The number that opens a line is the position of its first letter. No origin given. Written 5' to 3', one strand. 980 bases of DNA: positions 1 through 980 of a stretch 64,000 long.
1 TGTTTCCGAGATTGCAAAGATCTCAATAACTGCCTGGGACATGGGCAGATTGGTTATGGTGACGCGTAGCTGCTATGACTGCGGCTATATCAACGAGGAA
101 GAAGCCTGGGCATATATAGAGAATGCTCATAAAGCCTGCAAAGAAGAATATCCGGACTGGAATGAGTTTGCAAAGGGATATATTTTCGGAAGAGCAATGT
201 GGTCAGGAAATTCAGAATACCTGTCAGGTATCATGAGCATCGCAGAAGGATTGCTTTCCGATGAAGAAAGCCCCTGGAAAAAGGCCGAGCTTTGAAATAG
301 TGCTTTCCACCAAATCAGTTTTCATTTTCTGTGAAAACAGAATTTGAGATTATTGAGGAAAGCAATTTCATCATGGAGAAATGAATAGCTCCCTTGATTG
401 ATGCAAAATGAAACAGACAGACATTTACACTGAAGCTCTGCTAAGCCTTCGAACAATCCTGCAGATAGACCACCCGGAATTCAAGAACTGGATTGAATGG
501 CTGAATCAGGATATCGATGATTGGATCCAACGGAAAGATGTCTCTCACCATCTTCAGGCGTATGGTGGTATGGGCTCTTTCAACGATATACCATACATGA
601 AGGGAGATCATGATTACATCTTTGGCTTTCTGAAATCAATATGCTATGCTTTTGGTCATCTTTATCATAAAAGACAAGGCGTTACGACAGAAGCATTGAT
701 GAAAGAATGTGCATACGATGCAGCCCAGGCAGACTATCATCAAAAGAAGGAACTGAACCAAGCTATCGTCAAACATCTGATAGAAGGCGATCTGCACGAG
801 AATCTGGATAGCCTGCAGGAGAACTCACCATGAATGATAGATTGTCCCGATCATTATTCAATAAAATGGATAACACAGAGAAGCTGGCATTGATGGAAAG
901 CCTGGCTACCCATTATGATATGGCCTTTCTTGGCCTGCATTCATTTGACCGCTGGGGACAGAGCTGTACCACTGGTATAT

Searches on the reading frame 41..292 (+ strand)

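Call 9: search_protein_families(library=pfam, proteins=[window:41-292:+], max_evalue=0.01)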
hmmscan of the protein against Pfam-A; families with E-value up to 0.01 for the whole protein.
window:41-292:+ (84 aa): 1 family
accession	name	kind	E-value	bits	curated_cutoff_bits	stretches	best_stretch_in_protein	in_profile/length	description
PF06889.16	DUF1266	-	2e-24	87.2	27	1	1-81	87-172/175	Protein of unknown function (DUF1266)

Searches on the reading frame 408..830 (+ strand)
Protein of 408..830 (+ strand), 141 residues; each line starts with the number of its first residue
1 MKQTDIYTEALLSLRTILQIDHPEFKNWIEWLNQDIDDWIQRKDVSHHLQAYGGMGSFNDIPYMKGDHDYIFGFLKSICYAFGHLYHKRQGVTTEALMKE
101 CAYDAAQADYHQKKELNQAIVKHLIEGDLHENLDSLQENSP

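Call 9: search_protein_families(library=pfam, proteins=[window:408-830:+], max_evalue=0.01)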
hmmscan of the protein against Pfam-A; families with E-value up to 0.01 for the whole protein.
window:408-830:+ (141 aa): 1 family
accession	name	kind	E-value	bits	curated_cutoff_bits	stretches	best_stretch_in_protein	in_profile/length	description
PF22294.1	DUF6966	-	4.5e-17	62.3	27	1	22-70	2-52/53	Domain of unknown function (DUF6966)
